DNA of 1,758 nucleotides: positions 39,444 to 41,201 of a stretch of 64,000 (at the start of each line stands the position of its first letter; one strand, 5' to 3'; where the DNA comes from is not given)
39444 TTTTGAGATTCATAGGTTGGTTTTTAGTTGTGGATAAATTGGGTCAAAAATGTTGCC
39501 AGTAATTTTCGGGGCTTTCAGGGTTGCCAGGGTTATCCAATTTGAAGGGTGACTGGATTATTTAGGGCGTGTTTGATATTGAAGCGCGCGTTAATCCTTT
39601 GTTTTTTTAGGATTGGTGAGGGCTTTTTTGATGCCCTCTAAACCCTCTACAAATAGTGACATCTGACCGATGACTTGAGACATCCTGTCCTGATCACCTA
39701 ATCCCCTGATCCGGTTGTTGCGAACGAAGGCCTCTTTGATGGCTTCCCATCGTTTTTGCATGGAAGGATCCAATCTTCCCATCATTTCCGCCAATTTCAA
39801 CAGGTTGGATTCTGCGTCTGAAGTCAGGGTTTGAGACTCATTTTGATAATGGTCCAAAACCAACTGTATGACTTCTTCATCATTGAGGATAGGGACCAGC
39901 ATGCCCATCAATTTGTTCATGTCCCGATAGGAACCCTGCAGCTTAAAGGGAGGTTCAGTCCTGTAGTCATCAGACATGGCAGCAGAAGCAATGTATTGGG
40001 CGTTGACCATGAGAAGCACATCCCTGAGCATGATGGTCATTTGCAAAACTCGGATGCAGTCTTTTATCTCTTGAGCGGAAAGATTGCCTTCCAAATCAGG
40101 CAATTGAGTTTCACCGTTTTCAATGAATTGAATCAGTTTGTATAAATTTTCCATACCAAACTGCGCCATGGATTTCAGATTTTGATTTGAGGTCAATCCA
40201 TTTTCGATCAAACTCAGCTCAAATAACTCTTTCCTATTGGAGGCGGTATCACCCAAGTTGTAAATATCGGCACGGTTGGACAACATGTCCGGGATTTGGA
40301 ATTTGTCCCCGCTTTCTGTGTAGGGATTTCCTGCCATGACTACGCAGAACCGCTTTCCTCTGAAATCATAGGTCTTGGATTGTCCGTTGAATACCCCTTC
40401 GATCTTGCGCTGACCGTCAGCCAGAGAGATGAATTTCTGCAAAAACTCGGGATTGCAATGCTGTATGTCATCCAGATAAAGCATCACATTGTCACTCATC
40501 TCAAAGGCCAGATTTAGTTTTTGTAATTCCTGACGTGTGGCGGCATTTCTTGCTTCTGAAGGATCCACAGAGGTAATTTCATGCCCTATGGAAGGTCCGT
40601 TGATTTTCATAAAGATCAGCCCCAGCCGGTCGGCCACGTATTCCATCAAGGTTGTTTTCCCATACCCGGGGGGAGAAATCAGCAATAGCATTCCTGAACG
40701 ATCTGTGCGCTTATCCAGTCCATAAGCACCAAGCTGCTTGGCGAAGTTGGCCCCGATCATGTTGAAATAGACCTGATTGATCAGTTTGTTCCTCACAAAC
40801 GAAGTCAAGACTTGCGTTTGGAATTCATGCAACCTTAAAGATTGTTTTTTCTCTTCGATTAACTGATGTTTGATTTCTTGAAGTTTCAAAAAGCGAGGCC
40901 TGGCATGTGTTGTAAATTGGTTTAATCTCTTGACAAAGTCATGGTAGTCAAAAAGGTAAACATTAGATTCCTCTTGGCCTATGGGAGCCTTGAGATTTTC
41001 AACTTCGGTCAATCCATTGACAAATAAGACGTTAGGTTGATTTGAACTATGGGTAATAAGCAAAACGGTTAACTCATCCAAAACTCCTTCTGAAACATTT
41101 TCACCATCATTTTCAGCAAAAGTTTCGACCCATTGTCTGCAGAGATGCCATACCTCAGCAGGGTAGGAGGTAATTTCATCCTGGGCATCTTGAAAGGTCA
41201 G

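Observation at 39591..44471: Giant AAA+ protein with non-canonical Walker B and a ~1150-aa coiled-coil N-terminal region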

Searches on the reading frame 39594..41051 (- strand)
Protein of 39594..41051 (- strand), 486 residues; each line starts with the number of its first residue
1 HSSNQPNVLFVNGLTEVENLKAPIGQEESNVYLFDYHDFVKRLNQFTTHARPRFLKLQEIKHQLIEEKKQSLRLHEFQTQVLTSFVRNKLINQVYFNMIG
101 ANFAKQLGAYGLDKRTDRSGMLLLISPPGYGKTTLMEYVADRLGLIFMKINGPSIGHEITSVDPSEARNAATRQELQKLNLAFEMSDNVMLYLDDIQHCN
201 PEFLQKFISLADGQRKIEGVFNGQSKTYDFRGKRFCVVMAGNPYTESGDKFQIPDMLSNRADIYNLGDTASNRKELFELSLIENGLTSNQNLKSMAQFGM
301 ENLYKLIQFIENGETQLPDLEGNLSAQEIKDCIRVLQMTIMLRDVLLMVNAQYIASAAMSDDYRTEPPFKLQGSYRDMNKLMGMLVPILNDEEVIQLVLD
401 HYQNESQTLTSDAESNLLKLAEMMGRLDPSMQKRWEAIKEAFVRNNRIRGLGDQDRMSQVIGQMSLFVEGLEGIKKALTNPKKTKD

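Call 37: search_protein_representatives(protein=window:39594-41051:-)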
Query: 486 residues. Proteins with E-value up to 0.001 (for the whole library): 891; up to 1e-10: 667; up to 1e-30: 350. The best 150 are listed.
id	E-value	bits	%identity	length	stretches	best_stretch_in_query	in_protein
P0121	6.6e-186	635.0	61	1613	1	25-478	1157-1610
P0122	1.1e-172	591.4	57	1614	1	16-479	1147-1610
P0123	2.8e-169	580.2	56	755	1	15-485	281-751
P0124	7.0e-166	569.0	55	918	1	28-481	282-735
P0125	8.4e-165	565.4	56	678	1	31-480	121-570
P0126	3.7e-164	563.3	56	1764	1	29-479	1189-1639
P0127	8.1e-162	555.6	55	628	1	26-478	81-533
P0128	5.8e-161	552.8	54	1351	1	30-479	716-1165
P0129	1.8e-160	551.1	54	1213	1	34-479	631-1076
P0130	1.9e-159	547.8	54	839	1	17-476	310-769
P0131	2.6e-158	544.0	55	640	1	29-479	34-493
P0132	9.8e-158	542.1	52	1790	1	23-480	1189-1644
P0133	1.4e-157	541.6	55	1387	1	35-482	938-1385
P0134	2.1e-157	541.0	57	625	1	36-480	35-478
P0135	2.2e-157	541.0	54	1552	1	17-480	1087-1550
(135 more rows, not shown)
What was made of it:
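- On DUF3686/DUF7902 'DNA repair ATPase' family: The family totals at least 350 clusters at 50% identity with E<1e-30 (call 37).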

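Call 43: find_homologous_proteins(query=A1, max_evalue=1e-10)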
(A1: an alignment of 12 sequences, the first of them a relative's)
Query A1 (12 sequences) (1931 aa, profile of the alignment): 6237 proteins with E <= 1e-10 among 8000 candidates; the best 120 are listed.
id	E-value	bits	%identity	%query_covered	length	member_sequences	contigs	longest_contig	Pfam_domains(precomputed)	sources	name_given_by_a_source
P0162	0.0e+0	2369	100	100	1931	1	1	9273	PF12458.14,PF00004.36,PF25472.2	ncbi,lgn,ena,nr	ncbi:MAG: DNA repair ATPase [Thermoanaerobaculia bacterium]|nr:DNA repair ATPase [Thermoanaerobaculi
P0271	0.0e+0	2331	85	100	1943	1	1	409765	PF12458.14,PF00004.36,PF13401.13,PF25472.2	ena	-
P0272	0.0e+0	2260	47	87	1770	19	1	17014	PF12458.14,PF00004.36,PF13401.13,PF07728.21,PF25472.2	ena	-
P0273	0.0e+0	2240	63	98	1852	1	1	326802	PF12458.14,PF00004.36,PF07728.21,PF25472.2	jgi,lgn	-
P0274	0.0e+0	2237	62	98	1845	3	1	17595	PF12458.14,PF00004.36,PF13401.13,PF07728.21,PF25472.2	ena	-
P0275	0.0e+0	2233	70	87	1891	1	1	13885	PF12458.14,PF00004.36,PF25472.2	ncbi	ncbi:MAG: DNA repair ATPase [Acidobacteriota bacterium]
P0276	0.0e+0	2230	66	98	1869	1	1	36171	PF12458.14,PF00004.36,PF13401.13,PF25472.2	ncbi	ncbi:MAG: DNA repair ATPase [Acidobacteriota bacterium]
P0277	0.0e+0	2229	58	88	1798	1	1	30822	PF12458.14,PF00004.36,PF07728.21,PF25472.2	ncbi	-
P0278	0.0e+0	2228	71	87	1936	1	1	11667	PF12458.14,PF00004.36,PF07728.21,PF25472.2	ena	-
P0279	0.0e+0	2224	57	90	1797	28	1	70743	PF12458.14,PF00004.36,PF07728.21,PF25472.2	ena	-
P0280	0.0e+0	2223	66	98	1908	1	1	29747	PF12458.14,PF00004.36,PF25472.2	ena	-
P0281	0.0e+0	2221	57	90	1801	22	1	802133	PF12458.14,PF00004.36,PF25472.2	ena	-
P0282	0.0e+0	2220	63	98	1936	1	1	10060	PF12458.14,PF00004.36,PF13401.13,PF07728.21,PF25472.2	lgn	-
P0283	0.0e+0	2218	61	98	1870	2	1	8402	PF12458.14,PF00004.36,PF25472.2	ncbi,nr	ncbi:MAG: AAA family ATPase [Acidobacteria bacterium]|nr:MAG: AAA family ATPase [Acidobacteriota bac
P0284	0.0e+0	2217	61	87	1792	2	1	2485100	PF12458.14,PF00004.36,PF25472.2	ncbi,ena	-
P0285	0.0e+0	2216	64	98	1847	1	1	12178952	PF12458.14,PF00004.36,PF25472.2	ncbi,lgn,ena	-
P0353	0.0e+0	2180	56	99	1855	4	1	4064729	PF12458.14,PF00004.36,PF25472.2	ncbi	-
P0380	0.0e+0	2173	50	86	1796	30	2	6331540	PF12458.14,PF00004.36,PF07728.21,PF25472.2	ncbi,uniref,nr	ncbi:DNA repair ATPase [Lysobacter capsici]|uniref:DNA repair ATPase n=1 Tax=Lysobacter capsici TaxI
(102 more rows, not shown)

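Call 48: find_encoding_contigs(protein=P0380, flank=9000, max_places=1)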
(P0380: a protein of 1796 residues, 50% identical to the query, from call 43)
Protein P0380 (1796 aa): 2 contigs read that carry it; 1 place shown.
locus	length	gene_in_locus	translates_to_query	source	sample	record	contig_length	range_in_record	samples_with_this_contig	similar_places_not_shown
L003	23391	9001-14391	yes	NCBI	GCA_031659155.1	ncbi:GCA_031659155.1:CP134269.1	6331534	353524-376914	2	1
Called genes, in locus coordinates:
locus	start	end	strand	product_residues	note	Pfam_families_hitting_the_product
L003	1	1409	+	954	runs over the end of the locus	PF00675:Peptidase_M16, PF05193:Peptidase_M16_C, PF00675:Peptidase_M16, PF05193:Peptidase_M16_C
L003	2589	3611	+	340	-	PF08545:ACP_syn_III (weak), PF08541:ACP_syn_III_C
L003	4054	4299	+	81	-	-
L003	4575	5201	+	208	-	PF09938:DUF2170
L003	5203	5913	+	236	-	PF04012:PspA_IM30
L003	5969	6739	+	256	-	-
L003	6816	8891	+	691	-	-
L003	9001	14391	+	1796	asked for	PF12458:DUF3686, PF00004:AAA (faint), PF25472:DUF7902, PF07728:AAA_5 (faint)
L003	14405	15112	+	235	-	PF13091:PLDc_2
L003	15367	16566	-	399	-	PF02515:CoA_transf_3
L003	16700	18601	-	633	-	PF07944:Beta-AFase-like_GH127_cat, PF20736:Glyco_hydro127M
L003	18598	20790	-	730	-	PF03781:FGE-sulfatase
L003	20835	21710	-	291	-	PF00294:PfkB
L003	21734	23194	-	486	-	-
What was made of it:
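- In Lysobacter it comes with DUF2170-PspA and a PLD gene (call 48). A PLD (HKD) gene follows the ATPase in Lysobacter (call 48).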

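Call 49: find_encoding_contigs(protein=P0285, flank=9000, max_places=1)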
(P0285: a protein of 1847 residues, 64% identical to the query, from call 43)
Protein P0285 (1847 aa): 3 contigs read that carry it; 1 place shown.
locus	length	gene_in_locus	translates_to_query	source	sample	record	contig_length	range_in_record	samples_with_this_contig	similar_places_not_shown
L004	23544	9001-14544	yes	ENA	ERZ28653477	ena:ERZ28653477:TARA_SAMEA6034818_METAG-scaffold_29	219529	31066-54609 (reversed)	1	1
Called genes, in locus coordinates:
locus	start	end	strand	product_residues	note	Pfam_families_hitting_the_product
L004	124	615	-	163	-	PF04945:YHS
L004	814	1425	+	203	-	PF04542:Sigma70_r2, PF08281:Sigma70_r4_2 (weak)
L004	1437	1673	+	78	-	-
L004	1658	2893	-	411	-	PF07690:MFS_1, PF06779:MFS_4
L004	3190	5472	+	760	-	-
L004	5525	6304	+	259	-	-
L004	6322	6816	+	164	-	PF01145:Band_7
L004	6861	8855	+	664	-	-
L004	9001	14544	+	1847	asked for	PF12458:DUF3686, PF25472:DUF7902, PF00004:AAA (weak)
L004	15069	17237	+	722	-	PF06537:DHOR (weak)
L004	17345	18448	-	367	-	PF13439:Glyco_transf_4, PF13477:Glyco_trans_4_2, PF13579:Glyco_trans_4_4, PF20706:GT4-conflict, PF00534:Glycos_transf_1, PF13692:Glyco_trans_1_4, PF13524:Glyco_trans_1_2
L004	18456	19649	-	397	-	PF06224:AlkZ-like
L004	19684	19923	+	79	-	-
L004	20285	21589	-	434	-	PF07394:DUF1501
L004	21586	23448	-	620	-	PF08811:DUF1800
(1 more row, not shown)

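Call 50: find_encoding_contigs(protein=P0353, flank=9000, max_places=1)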
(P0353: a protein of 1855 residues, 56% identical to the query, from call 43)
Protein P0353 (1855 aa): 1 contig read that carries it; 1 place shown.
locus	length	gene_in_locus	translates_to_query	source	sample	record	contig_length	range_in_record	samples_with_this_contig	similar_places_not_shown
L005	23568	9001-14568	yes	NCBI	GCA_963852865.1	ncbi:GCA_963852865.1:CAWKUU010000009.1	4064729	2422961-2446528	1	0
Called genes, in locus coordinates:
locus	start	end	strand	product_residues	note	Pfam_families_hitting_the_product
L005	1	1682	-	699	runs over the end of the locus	PF00009:GTP_EFTU, PF01926:MMR_HSR1, PF03144:GTP_EFTU_D2, PF22042:EF-G_D2, PF14492:EFG_III, PF03764:EFG_IV, PF00679:EFG_C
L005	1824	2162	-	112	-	PF00472:RF-1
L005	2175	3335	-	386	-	PF03929:PepSY_TM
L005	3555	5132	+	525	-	PF00732:GMC_oxred_N, PF00890:FAD_binding_2 (faint), PF05199:GMC_oxred_C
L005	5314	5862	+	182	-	PF13828:DUF4190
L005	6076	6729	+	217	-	-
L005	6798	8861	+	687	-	-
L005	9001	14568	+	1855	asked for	PF12458:DUF3686, PF25472:DUF7902, PF00004:AAA (weak)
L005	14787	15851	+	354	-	PF03741:TerC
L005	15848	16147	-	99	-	-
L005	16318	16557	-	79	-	PF04255:DUF433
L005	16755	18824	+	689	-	PF03781:FGE-sulfatase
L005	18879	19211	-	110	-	PF10088:DUF2326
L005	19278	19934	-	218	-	PF20275:CTD10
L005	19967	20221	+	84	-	PF09720:Unstab_antitox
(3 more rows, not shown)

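Call 94: search_dna_similar(query=window:39594-41051:-, collection=plasmids, mode=protein, max_evalue=1e-10, max_rows=12)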
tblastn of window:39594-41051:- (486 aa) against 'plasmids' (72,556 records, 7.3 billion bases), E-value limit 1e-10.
Records with a match: 13; places in all: 13; records where one place covers at least 80% of the query: 13.
Best place of each record, by identity: <60% 13.
By first word of the organism name: Streptomyces 3; Proteus 2; Deinococcus 2; Hymenobacter 1; Pseudomonas 1; Halomonas 1; Vibrio 1; Photobacterium 1; Nonomuraea 1.
By predicted mobility (MOB-suite, as given by PLSDB): non-mobilizable 10; mobilizable 3.
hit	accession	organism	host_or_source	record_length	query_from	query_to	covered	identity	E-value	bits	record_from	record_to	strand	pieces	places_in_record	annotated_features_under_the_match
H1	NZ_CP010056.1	Hymenobacter sp. DG25B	single cell,soil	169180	28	478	93%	55.8%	9e-165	523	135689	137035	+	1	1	DNA repair ATPase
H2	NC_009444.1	Pseudomonas fluorescens SBW25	-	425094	38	474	90%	54.2%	9e-153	488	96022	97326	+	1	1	DNA repair ATPase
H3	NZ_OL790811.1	Proteus mirabilis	-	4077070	38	475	90%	53.7%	7e-146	468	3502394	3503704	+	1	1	none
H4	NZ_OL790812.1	Proteus mirabilis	-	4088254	38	475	90%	53.7%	7e-146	468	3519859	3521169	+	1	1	none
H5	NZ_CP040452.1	Halomonas sp. PA16-9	-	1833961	38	471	89%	53.5%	1e-149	479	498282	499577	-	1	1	none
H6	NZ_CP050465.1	Vibrio campbellii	single cell,seawater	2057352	38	467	88%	53.8%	6e-148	474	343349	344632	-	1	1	none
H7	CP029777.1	Deinococcus actinosclerus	mixed culture,wastewater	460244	43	481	90%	52.0%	2e-136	441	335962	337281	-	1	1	DNA repair protein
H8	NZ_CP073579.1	Photobacterium sp. GJ3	-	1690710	38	467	88%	52.7%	5e-147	471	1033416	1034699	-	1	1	record has no annotation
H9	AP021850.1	Deinococcus grandis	-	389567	43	472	88%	52.4%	2e-140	453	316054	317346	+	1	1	hypothetical protein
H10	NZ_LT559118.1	Nonomuraea gerenzanensis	-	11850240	38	478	91%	50.5%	5e-144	463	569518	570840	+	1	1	none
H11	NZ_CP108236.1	Streptomyces sp. NBC_00080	-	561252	38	478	91%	48.2%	2e-138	447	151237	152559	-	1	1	DNA repair ATPase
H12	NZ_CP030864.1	Streptomyces globosus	cell culture,environment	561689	38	442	83%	45.6%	1e-104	350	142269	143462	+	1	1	DNA repair ATPase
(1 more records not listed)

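Call 95: search_dna_similar(query=window:39594-41051:-, collection=phages, mode=protein, max_evalue=1e-10, max_rows=8)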
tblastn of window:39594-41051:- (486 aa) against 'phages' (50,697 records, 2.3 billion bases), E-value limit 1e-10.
No match.
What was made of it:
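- It is absent from phages and rare on plasmids (calls 94, 95).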

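Call 96: get_annotated_region(hit=H2, flank=9000)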
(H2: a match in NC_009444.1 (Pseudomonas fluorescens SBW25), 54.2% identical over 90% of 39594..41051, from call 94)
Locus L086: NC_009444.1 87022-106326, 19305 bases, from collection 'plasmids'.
description: Pseudomonas fluorescens SBW25 plasmid pQBR103, complete sequence
organism: Pseudomonas fluorescens SBW25 (NCBI taxid 216595)
taxonomy: Bacteria; Pseudomonadota; Gammaproteobacteria; Pseudomonadales; Pseudomonadaceae; Pseudomonas; Pseudomonas fluorescens; Pseudomonas fluorescens SBW25
host: -; source: -; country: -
typing (MOB-suite, as given by PLSDB): non-mobilizable; replicon rep_cluster_1081; mating-pair formation MPF_I
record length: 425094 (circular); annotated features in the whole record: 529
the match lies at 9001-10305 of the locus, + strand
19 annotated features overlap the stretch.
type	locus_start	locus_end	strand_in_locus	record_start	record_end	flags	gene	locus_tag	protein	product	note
CDS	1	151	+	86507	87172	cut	-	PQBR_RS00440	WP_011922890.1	DUF2491 family protein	-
CDS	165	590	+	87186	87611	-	-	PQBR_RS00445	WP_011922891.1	DUF350 domain-containing protein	-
CDS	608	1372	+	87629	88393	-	-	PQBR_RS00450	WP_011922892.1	DUF1190 domain-containing protein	-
CDS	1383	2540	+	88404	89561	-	-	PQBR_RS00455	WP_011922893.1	glutathionylspermidine synthase family protein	-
CDS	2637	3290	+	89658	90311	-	-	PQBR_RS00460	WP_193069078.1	hypothetical protein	-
CDS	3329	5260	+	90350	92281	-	-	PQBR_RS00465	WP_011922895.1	SPFH domain-containing protein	-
CDS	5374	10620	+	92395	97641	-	-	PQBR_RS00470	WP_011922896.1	DNA repair ATPase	-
CDS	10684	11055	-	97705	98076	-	-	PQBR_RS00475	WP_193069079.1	histone-like nucleoid-structuring protein, MvaT/MvaU family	GO:0071824 - protein-DNA complex organization [Evidence IEA]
CDS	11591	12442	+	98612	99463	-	-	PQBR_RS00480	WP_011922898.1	hypothetical protein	-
CDS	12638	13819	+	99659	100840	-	-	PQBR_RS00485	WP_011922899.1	C2H2-type zinc finger protein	-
CDS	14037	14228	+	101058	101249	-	-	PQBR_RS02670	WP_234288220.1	hypothetical protein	-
CDS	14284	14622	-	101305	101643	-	-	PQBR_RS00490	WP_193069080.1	hypothetical protein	-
CDS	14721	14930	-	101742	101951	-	-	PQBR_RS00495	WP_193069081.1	hypothetical protein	-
CDS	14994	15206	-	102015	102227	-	-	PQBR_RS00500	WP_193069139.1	hypothetical protein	-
CDS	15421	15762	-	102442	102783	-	-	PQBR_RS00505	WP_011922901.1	hypothetical protein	-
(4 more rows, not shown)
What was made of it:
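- On plasmid pQBR103 it follows a polyamine operon (call 96).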

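Call 98: get_annotated_region(hit=H11, flank=8000)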
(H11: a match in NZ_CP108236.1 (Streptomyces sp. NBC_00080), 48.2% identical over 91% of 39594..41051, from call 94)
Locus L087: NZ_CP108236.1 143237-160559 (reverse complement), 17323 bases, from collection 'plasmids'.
description: Streptomyces sp. NBC_00080 plasmid unnamed1, complete sequence
organism: Streptomyces sp. NBC_00080 (NCBI taxid 2975645)
taxonomy: Bacteria; Actinomycetota; Actinomycetes; Kitasatosporales; Streptomycetaceae; Streptomyces; Streptomyces sp. NBC 00080
host: -; source: -; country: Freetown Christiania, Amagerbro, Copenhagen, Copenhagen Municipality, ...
typing (MOB-suite, as given by PLSDB): non-mobilizable; replicon rep_cluster_43
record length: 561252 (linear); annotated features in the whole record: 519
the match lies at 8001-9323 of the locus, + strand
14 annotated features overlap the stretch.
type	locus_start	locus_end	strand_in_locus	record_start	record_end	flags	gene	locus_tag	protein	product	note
CDS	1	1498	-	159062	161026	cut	-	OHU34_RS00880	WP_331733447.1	NAD-binding protein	GO:0006813 - potassium ion transport [Evidence IEA]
CDS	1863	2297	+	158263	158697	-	-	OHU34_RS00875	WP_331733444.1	hypothetical protein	-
CDS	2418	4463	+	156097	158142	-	-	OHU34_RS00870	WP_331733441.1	flotillin family protein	-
CDS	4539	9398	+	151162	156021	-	-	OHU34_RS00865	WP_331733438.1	DNA repair ATPase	-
CDS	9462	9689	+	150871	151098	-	-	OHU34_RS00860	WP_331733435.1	hypothetical protein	-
CDS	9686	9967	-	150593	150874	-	-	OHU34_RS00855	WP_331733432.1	hypothetical protein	-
CDS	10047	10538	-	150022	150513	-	-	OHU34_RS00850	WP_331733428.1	CBS domain-containing protein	-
CDS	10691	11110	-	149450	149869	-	-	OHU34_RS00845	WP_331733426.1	hypothetical protein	-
CDS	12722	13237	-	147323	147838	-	-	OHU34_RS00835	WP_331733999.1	hypothetical protein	-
CDS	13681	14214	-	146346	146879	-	-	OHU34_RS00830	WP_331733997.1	TerD family protein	-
CDS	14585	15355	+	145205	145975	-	-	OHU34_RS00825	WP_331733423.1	hypothetical protein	-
CDS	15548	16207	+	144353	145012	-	-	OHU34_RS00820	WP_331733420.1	superoxide dismutase family protein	-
CDS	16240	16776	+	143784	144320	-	-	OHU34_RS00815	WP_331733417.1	copper resistance protein CopC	-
CDS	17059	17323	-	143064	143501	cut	-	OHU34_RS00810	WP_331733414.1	hypothetical protein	-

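Call 99: get_annotated_region(hit=H7, flank=8000)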
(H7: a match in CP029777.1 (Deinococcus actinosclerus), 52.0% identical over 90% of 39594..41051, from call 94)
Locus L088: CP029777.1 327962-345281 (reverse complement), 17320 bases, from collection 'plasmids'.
description: Deinococcus actinosclerus strain SJTR plasmid unnamed3, complete sequence
organism: Deinococcus actinosclerus (NCBI taxid 1768108)
taxonomy: Bacteria; Deinococcota; Deinococci; Deinococcales; Deinococcaceae; Deinococcus; Deinococcus actinosclerus
host: -; source: mixed culture,wastewater; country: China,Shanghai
typing (MOB-suite, as given by PLSDB): non-mobilizable
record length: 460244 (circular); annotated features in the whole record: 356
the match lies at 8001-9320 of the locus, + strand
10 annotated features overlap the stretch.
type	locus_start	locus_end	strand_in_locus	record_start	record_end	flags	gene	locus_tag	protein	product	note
CDS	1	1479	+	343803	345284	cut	-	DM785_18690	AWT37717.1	GGDEF domain-containing protein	-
CDS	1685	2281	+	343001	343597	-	-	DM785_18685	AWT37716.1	hypothetical protein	-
CDS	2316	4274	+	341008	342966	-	-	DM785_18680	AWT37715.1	hypothetical protein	-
CDS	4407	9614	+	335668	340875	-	-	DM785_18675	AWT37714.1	DNA repair protein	-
CDS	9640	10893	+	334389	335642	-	-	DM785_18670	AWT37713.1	glycerate kinase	-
CDS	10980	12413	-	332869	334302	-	-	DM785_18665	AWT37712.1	guanine permease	-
CDS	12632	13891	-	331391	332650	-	-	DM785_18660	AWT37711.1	transcriptional regulator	-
CDS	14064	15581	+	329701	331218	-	hpaE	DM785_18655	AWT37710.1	5-carboxymethyl-2-hydroxymuconate semialdehyde dehydrogenase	-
CDS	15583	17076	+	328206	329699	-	hpaB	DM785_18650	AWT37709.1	4-hydroxyphenylacetate 3-monooxygenase, oxygenase component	-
CDS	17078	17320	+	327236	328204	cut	hpaD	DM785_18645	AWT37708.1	3,4-dihydroxyphenylacetate 2,3-dioxygenase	-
